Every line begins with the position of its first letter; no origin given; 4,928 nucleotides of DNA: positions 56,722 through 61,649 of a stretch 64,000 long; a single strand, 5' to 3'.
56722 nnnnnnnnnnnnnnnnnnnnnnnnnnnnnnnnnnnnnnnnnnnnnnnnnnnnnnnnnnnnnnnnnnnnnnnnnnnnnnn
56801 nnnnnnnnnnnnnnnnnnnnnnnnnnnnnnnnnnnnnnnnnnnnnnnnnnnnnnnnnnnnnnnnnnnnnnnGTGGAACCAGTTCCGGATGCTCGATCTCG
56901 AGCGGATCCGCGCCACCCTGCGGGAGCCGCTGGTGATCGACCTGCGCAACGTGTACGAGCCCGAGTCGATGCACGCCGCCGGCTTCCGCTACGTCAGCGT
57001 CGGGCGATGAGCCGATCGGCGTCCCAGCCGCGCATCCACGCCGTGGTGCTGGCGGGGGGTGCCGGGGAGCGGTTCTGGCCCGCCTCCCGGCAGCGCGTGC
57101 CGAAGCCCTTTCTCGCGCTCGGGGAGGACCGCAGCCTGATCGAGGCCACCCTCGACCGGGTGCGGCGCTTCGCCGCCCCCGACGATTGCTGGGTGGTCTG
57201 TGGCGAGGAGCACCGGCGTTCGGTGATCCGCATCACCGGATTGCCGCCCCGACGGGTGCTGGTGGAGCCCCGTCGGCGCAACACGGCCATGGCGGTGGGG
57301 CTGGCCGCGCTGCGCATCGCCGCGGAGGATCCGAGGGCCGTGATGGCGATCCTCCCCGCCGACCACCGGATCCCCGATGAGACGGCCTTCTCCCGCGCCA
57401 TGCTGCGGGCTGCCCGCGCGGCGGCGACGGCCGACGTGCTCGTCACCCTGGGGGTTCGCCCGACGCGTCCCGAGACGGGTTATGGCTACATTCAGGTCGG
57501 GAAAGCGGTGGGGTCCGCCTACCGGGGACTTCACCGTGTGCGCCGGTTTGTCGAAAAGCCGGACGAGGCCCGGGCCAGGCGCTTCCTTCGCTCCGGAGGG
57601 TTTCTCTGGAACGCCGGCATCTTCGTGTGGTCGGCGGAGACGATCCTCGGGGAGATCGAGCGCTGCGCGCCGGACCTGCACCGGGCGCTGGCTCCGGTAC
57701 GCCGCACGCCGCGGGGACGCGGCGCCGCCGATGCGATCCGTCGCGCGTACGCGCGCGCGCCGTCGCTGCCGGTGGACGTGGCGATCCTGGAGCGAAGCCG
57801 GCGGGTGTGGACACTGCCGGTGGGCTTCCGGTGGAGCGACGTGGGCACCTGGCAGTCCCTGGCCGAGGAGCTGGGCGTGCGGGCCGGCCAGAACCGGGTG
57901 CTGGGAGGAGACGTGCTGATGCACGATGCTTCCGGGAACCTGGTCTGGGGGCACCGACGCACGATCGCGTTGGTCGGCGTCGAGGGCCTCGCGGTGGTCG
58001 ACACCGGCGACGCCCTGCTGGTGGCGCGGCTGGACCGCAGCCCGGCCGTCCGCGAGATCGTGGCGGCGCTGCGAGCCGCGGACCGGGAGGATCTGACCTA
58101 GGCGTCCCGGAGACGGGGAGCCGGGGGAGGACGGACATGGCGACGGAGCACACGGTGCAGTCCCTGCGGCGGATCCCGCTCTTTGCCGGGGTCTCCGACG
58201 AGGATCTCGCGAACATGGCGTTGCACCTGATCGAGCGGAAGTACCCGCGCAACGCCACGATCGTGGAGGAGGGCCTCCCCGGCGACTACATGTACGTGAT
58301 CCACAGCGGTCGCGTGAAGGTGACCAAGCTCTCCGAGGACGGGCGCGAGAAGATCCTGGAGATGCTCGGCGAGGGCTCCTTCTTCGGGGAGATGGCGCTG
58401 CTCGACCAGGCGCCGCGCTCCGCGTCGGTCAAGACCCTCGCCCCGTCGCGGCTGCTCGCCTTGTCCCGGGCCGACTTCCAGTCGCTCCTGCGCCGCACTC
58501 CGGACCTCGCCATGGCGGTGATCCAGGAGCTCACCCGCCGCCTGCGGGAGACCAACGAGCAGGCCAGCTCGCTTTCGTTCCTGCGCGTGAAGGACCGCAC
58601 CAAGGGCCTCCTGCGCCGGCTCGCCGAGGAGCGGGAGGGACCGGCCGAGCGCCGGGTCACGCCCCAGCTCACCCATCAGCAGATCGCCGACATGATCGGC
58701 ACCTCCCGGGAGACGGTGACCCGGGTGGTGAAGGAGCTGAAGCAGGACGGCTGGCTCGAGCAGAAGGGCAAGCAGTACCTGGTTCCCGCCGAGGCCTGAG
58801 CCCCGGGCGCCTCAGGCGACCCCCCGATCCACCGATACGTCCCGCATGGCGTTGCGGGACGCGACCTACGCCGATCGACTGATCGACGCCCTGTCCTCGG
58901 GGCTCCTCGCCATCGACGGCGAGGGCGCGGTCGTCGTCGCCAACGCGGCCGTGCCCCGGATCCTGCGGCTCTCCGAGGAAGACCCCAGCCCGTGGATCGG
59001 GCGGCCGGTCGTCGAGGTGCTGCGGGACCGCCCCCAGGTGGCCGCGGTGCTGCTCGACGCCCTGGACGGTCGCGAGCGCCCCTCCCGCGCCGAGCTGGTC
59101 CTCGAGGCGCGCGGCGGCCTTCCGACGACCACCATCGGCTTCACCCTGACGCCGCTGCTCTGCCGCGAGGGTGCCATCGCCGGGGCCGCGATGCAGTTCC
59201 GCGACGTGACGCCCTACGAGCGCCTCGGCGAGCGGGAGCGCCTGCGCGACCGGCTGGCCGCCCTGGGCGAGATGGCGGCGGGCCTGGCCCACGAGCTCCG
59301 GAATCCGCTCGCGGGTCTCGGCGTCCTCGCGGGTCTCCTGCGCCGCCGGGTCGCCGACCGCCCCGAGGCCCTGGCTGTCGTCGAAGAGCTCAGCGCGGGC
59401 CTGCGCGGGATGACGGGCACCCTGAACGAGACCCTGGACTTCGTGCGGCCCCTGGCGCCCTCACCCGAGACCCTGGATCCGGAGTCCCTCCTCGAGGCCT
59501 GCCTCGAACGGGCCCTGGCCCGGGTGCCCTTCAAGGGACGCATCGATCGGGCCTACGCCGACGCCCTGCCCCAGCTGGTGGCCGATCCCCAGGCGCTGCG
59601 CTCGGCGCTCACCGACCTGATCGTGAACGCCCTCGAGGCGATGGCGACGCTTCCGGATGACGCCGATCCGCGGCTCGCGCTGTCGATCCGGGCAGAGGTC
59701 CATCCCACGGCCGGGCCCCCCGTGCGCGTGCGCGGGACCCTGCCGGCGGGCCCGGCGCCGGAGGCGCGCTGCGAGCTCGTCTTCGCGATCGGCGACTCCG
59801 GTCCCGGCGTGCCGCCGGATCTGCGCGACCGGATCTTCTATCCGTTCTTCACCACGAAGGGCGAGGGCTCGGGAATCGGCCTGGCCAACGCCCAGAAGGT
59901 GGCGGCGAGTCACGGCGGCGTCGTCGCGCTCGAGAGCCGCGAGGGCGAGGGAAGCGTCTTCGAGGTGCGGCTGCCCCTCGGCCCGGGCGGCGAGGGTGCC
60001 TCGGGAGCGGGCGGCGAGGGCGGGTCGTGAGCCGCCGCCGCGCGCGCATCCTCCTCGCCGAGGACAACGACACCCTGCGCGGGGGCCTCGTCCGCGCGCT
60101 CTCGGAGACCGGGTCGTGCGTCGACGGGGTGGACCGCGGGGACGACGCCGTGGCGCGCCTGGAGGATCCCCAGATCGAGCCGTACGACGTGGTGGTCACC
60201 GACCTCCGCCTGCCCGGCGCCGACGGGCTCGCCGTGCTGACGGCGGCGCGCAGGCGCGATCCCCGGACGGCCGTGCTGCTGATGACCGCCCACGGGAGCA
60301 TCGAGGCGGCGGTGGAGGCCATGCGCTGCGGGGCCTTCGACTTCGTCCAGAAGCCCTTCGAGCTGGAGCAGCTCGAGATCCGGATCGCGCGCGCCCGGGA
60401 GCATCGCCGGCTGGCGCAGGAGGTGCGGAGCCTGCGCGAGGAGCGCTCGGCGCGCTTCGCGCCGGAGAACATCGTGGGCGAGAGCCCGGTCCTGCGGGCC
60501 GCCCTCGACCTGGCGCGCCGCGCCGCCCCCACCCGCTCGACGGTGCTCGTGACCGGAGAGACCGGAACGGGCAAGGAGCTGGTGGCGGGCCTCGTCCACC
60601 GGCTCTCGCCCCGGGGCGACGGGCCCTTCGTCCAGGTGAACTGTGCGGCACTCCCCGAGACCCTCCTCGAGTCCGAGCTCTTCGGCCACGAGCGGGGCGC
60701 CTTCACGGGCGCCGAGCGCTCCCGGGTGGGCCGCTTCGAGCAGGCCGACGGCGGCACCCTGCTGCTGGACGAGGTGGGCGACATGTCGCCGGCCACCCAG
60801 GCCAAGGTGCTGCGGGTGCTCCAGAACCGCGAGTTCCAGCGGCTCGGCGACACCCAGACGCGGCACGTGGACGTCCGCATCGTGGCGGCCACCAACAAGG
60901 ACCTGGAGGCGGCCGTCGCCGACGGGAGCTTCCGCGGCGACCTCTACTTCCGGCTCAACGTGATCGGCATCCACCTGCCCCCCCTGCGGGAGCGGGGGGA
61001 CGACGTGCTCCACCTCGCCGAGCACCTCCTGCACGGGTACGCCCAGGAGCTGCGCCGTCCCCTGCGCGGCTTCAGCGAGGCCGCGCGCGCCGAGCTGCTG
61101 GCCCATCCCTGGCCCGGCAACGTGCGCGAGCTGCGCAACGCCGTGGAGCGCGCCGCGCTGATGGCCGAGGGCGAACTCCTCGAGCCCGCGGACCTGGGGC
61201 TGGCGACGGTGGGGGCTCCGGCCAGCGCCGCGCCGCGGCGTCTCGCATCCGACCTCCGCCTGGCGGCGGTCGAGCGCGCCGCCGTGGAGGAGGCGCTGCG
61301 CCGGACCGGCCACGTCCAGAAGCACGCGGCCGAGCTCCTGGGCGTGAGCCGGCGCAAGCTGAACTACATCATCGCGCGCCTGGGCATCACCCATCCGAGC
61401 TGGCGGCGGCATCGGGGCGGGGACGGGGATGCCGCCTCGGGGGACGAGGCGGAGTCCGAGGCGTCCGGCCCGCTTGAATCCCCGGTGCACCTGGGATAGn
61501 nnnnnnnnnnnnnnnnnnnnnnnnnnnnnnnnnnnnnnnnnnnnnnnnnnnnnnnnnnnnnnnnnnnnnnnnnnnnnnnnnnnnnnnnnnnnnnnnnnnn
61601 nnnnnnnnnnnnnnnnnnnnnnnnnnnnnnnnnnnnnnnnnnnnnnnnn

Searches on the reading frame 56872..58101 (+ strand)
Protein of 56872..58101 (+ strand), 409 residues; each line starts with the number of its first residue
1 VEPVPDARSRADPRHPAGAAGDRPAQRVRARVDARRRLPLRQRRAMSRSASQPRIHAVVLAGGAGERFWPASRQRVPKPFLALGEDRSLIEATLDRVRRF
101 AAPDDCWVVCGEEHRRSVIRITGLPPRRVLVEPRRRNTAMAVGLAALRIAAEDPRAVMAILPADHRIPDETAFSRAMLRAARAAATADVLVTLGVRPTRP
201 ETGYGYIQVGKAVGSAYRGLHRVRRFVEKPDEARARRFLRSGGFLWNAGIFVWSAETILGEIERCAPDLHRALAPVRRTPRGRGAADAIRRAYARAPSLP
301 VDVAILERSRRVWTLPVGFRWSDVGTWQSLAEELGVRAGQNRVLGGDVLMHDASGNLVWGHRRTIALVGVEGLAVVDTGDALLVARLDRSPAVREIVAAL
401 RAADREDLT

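Call 27: search_protein_families(library=ncbifam, proteins=[window:56872-58101:+], max_evalue=0.00001)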
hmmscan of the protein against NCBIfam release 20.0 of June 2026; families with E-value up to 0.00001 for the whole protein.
window:56872-58101:+ (409 aa): 3 families
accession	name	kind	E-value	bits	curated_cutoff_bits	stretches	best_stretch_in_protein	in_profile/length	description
TIGR01479.1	GMP_PMI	equivalog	5.2e-88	295.9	372.95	1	55-407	1-352/467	mannose-1-phosphate guanylyltransferase/mannose-6-phosphate isomerase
NF012004.0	PRK15460.1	equivalog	3.9e-60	203.9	859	1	51-406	2-361/478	mannose-1-phosphate guanyltransferase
TIGR03992.1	Arch_glmU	subfamily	3.6e-07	29.4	292.1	1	56-254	2-176/393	bifunctional sugar-1-phosphate nucleotidylyltransferase/acetyltransferase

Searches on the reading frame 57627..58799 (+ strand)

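Call 27: search_protein_families(library=ncbifam, proteins=[window:57627-58799:+], max_evalue=0.00001)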
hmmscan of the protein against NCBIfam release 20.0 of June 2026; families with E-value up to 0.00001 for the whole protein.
window:57627-58799:+ (390 aa): 14 families
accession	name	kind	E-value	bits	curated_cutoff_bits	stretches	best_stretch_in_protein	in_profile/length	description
NF008732.0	PRK11753.1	equivalog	4.3e-37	127.6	266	1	191-386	13-210/214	cAMP-activated global transcriptional regulator CRP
NF053664.1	TransRegPtrACyano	equivalog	3.2e-24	85.3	300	1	221-386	29-189/196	Crp/Fnr family transcriptional regulator PtrA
NF006901.0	PRK09392.1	equivalog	4e-20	72.2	211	1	175-375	4-201/236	transcriptional activator FtrB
NF041163.2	encap_f2b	equivalog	1.2e-17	64.2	400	1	173-313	66-208/450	family 2B encapsulin nanocompartment shell protein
TIGR03697.1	NtcA_cyano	equivalog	5.8e-16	58.8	244.95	1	211-383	3-179/193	global nitrogen regulator NtcA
NF050806.1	TransRegFixKCaul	equivalog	5.1e-15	55.3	300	1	195-376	17-193/215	transcriptional regulator FixK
NF010499.0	PRK13918.1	equivalog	9.2e-15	54.7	274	1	209-378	20-183/205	CRP/FNR family transcriptional regulator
NF007707.0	PRK10402.1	subfamily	1.8e-12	47.3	180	1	205-386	35-208/226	transcriptional regulator YeiL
NF058543.1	ActPatMycb56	equivalog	3.2e-10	39.4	460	1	185-306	3-122/317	acetyltransferase Pat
NF045989.1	TransRegFnrLRhodb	equivalog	1.6e-09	37.3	300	1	187-385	22-223/245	transcriptional regulator FnrL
NF052518.1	TransRegLdrP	equivalog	4.2e-09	36.7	300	1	205-385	3-178/195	transcriptional regulator LdrP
NF050815.1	TransActFtrBCaul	equivalog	5.5e-09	35.6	300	1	176-303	7-133/251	transcriptional activator FtrB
TIGR03896.1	cyc_nuc_ocin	subfamily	1.2e-08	34.7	161.05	1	185-304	145-264/317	bacteriocin-type transport-associated protein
NF008365.0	PRK11161.1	subfamily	6.6e-08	32.1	228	1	190-383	35-230/250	fumarate/nitrate reduction transcriptional regulator Fnr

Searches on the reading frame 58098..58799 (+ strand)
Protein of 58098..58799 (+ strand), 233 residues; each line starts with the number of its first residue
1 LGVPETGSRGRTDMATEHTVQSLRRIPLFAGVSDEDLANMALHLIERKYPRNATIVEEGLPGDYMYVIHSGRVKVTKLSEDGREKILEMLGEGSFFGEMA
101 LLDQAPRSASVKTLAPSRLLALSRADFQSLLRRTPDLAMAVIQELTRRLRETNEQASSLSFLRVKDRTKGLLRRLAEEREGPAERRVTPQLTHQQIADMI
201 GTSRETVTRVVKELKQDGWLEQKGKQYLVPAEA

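Call 57: search_protein_families(library=pfam, proteins=[window:58098-58799:+], max_evalue=0.001)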
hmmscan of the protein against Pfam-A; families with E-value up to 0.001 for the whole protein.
window:58098-58799:+ (233 aa): 10 families
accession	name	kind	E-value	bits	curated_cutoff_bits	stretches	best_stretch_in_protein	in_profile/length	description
PF00027.35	cNMP_binding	-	1.5e-28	99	27.5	1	46-133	1-88/89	Cyclic nucleotide-binding domain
PF13545.12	HTH_Crp_2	-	1.3e-15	57.5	27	1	171-227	6-59/70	Crp-like helix-turn-helix domain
PF00325.26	Crp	-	2.9e-09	36.9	21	1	191-218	3-30/32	Bacterial regulatory proteins, crp family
PF25213.1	HVO_A0261_N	-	7.1e-07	29.5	35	1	191-227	25-61/86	HVO_A0261 N-terminal domain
PF13412.12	HTH_24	-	3.9e-06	26.8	21.9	1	189-221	16-48/48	Winged helix-turn-helix DNA-binding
PF01047.28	MarR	-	8.9e-06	25.9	24.6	1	189-221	16-48/59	MarR family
PF12802.13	MarR_2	-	2.7e-05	24.7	27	1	190-222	19-52/61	MarR family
PF09339.16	HTH_IclR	-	5e-05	23.4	22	1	167-223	4-51/52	IclR helix-turn-helix domain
PF00392.27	GntR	-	0.00018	21.6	27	1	190-224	23-58/64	Bacterial regulatory proteins, gntR family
PF08279.18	HTH_11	-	0.00058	20.1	25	0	189-218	14-43/55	HTH domain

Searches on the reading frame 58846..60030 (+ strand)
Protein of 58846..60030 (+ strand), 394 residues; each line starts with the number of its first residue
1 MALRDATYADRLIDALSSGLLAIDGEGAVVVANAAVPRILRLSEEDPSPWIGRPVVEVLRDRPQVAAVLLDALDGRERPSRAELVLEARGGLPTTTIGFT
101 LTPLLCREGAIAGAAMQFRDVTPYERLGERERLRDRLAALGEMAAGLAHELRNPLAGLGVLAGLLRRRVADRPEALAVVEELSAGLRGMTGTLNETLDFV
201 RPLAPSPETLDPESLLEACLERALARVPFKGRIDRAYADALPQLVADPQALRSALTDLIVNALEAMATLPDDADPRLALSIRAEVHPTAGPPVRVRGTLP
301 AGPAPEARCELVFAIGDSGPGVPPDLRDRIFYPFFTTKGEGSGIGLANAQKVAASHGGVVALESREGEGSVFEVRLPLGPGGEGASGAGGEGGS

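Call 27: search_protein_families(library=ncbifam, proteins=[window:58846-60030:+], max_evalue=0.00001)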
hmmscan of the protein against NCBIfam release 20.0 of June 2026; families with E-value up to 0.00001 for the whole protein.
window:58846-60030:+ (394 aa): 48 families (the best 25 are shown)
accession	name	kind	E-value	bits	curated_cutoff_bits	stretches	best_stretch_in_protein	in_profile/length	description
NF008468.0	PRK11360.1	equivalog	1.6e-55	188.6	646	2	7-267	268-523/616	two-component system sensor histidine kinase AtoS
NF007688.0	PRK10364.1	equivalog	1.3e-31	109.8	479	2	307-378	380-451/460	two-component system sensor histidine kinase ZraS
NF052574.1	HisKinEspCMyxo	equivalog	4.4e-27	94.6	1200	1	24-380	305-639/785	serine histidine kinase EspC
NF010411.0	PRK13837.1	equivalog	1.1e-26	93.1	647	1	111-383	421-680/828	two-component system VirA-like sensor kinase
NF046026.1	HisKinCckACaul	equivalog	1.2e-22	79.9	1000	1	135-378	297-532/678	cell cycle histidine kinase CckA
NF052573.1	HisKinEspAMyxo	equivalog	2.7e-22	78.6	1400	2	309-376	540-609/755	serine histidine kinase EspA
NF038348.1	T2SS_HK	subfamily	5.6e-20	71.3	450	1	311-378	504-573/574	histidine kinase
NF008293.1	PRK11073.1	equivalog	6.9e-20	71.6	240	1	9-378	9-347/349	nitrogen regulation protein NR(II)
NF047496.1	HK_LIC11548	equivalog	1.6e-19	70.1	750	1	135-378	355-589/589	LIC_11548 family sensor histidine kinase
TIGR02938.1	nifL_nitrog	equivalog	2.2e-19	69.3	242.45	1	312-376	425-492/494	nitrogen fixation negative regulator NifL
NF041777.1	sens_FixL_Rhizob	equivalog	4.3e-16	58.6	850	1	313-380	416-483/485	sensor protein FixL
TIGR02916.1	PEP_his_kin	equivalog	4.9e-16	58.5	300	1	311-377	612-679/679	XrtA/PEP-CTERM system histidine kinase PrsK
NF046020.1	HisKinCckABruc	equivalog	2.7e-15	55.3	1000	1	20-377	359-706/868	cell cycle histidine kinase CckA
NF010076.0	PRK13557.1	subfamily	2.8e-15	55.8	631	1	135-377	158-393/540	histidine kinase famiy protein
NF053867.1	SprKinKinDBac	equivalog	4.8e-15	55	775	1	312-378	431-497/500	sporulation kinase KinD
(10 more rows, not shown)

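Call 57: search_protein_families(library=pfam, proteins=[window:58846-60030:+], max_evalue=0.001)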
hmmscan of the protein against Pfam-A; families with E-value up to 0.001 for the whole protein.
window:58846-60030:+ (394 aa): 4 families
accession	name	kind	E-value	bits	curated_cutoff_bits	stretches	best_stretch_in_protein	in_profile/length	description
PF02518.31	HATPase_c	-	9.5e-19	68.3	26.4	1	247-379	2-110/111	Histidine kinase-, DNA gyrase B-, and HSP90-like ATPase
PF00512.31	HisKA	-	6.7e-09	36.1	26.9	1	140-201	2-62/66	His Kinase A (phospho-acceptor) domain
PF08448.16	PAS_4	-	2.2e-08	34.8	23.1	1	14-122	2-106/110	PAS fold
PF00989.32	PAS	-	1.9e-06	28.3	22.6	1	10-121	4-113/113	PAS fold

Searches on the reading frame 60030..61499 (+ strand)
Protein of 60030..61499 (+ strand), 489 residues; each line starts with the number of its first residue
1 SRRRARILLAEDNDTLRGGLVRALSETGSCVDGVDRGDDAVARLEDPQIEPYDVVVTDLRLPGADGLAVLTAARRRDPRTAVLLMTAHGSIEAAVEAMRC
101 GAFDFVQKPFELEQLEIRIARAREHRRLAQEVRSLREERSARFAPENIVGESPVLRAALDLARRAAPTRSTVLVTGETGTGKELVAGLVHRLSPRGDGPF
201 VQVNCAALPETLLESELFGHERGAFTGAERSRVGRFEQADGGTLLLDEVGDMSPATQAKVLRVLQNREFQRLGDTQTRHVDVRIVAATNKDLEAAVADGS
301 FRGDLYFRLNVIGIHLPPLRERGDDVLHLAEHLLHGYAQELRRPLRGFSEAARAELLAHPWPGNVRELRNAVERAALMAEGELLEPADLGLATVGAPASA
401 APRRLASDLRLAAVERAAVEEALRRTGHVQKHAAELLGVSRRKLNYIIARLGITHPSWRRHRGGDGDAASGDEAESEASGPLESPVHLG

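Call 36: search_protein_families(library=ncbifam, proteins=[window:60030-61499:+], max_evalue=0.001)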
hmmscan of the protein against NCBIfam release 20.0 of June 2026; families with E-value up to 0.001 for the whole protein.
window:60030-61499:+ (489 aa): 105 families (the best 25 are shown)
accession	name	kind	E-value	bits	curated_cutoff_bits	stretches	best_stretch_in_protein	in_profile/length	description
NF008469.0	PRK11361.1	equivalog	6.3e-137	457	714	1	5-454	5-457/461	acetoacetate metabolism transcriptional regulator AtoC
TIGR01818.1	ntrC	equivalog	6e-121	404.5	558.6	1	7-390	1-378/463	nitrogen regulation protein NR(I)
TIGR02915.1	PEP_resp_reg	equivalog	1.3e-118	396.7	502.6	1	7-453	1-444/445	PEP-CTERM-box response regulator transcription factor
TIGR01817.1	nifA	equivalog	1.2e-115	387.3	528.85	1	122-392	170-441/534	nif-specific transcriptional activator NifA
NF007689.0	PRK10365.1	equivalog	1.1e-108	363.8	760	1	26-445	27-436/441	sigma-54-dependent response regulator transcription factor ZraR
NF008176.1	PRK10923.1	equivalog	8.3e-104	347.8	620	1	4-389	3-381/469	nitrogen regulation protein NR(I)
NF041946.1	LuxO_transreg_Vib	equivalog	1.8e-102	343.5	800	1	31-382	23-369/463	quorum-sensing sigma-54 dependent transcriptional regulator LuxO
NF051870.1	NAssimRespRegNtrX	equivalog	1.1e-99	334.4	600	1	6-452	3-451/452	nitrogen assimilation response regulator NtrX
NF003451.0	PRK05022.1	equivalog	2.3e-98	330.2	476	1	128-454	172-511/512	nitric oxide reductase transcriptional regulator NorR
NF038308.1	RNA_repair_RtcR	equivalog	1.5e-97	327.7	650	1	87-445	119-505/530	RNA repair transcriptional activator RtcR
NF049963.1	RespRegFlgRCampy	domain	3.2e-94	316.2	750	1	37-448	34-424/429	fla regulon two-component system response regulator FlgR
NF050807.1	TransRegFlbDCaul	equivalog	4.6e-94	315.8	750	1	27-445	23-432/454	sigma-54-dependent transcriptional regulator FlbD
NF011695.0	PRK15115.1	equivalog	8.8e-94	314.8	763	1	2-388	4-377/445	two-component system response regulator GlrR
TIGR02974.1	phageshock_pspF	equivalog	3.8e-91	305.8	443.55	1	148-379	1-233/336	phage shock protein operon transcriptional activator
NF041552.1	TF_PrdR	equivalog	1e-88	298.1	795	1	112-448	237-573/577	sigma-54 dependent transcriptional regulator PrdR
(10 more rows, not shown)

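Call 57: search_protein_families(library=pfam, proteins=[window:60030-61499:+], max_evalue=0.001)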
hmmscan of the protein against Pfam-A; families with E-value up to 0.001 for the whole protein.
window:60030-61499:+ (489 aa): 7 families
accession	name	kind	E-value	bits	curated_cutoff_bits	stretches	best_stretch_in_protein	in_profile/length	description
PF00158.32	Sigma54_activat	-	1e-70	237.2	20.2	1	148-314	1-167/168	Sigma-54 interaction domain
PF00072.30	Response_reg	-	1e-23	84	30.2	1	7-119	1-110/111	Response regulator receiver domain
PF25601.1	AAA_lid_14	-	2.8e-22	78.8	27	1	320-394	1-75/87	AAA+ ATPase lid domain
PF14532.12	Sigma54_activ_2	-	2.9e-19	70.1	25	1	164-319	16-138/138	Sigma-54 interaction domain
PF02954.25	HTH_8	-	2.9e-09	37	22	1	411-446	2-37/42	Bacterial regulatory protein, Fis family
PF07728.20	AAA_5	-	2.6e-06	27.9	22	1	172-290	2-123/139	AAA domain (dynein-related subfamily)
PF13191.12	AAA_16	-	0.00082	20.3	32.6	1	155-267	12-123/167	AAA ATPase domain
